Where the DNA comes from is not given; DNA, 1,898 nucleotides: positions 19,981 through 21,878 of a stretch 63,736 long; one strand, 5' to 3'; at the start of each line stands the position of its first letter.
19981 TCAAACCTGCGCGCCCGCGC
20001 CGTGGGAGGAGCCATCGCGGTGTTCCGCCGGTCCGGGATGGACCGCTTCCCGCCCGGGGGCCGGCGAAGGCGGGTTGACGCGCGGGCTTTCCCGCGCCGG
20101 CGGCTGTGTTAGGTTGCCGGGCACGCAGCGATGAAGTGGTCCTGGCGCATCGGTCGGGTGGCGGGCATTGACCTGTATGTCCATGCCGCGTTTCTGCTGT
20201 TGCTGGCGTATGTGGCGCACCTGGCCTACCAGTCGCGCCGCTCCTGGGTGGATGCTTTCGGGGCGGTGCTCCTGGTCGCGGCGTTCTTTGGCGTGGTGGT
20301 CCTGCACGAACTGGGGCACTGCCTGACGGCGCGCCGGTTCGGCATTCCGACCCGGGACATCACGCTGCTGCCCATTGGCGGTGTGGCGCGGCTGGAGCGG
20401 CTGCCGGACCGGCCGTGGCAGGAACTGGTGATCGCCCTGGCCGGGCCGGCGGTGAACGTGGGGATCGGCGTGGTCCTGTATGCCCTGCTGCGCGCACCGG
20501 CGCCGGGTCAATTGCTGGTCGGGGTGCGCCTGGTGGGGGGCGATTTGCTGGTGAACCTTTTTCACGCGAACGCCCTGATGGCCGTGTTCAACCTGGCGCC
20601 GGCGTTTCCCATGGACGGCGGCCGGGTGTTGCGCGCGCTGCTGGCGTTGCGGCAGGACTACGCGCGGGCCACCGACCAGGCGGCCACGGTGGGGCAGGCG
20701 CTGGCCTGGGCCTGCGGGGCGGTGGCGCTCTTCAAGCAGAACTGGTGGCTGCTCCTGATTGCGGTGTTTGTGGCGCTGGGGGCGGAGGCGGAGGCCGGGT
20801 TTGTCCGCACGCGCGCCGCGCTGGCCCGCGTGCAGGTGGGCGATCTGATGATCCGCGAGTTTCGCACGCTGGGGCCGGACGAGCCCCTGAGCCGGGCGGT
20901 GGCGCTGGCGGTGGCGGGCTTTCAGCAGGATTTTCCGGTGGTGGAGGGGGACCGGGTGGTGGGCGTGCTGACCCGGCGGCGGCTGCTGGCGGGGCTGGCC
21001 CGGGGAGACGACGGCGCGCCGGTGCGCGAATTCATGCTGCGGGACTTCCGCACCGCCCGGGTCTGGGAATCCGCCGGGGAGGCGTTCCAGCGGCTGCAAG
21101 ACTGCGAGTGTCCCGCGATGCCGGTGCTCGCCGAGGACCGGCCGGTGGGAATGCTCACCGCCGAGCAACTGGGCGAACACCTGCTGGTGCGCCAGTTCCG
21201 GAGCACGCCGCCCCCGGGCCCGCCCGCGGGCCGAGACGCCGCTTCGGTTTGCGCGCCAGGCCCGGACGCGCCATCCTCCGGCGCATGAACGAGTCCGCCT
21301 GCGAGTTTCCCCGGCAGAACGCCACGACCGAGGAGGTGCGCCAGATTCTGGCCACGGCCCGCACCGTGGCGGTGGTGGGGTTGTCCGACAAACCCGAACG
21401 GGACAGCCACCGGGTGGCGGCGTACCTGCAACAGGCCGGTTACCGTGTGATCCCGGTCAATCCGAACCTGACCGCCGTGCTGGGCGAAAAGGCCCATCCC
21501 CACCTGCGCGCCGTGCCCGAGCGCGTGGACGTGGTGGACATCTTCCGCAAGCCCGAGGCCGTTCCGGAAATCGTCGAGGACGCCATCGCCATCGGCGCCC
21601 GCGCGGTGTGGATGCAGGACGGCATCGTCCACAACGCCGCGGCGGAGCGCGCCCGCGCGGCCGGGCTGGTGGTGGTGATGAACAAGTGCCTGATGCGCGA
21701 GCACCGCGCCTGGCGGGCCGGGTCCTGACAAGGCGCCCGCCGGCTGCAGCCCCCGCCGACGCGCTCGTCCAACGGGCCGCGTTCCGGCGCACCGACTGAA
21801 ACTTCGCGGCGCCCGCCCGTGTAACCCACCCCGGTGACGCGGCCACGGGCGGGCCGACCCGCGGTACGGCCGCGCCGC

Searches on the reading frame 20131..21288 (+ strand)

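Call 78: search_protein_families(library=pfam, proteins=[window:20131-21288:+], max_evalue=0.001)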
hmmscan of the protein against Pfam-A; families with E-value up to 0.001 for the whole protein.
window:20131-21288:+ (385 aa): 2 families
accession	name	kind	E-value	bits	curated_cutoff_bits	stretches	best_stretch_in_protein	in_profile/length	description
PF02163.28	Peptidase_M50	-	7.5e-24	84.7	27.2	2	49-120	3-100/221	Peptidase family M50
PF00571.33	CBS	-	8.8e-12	45.6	24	1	236-289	1-55/57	CBS domain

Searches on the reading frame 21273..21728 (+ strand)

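Call 78: search_protein_families(library=pfam, proteins=[window:21273-21728:+], max_evalue=0.001)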
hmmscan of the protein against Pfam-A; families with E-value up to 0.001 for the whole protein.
window:21273-21728:+ (151 aa): 1 family
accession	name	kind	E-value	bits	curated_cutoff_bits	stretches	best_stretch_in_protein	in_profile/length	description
PF13380.12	CoA_binding_2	-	2.3e-44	151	22.8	1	30-144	1-115/116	CoA binding domain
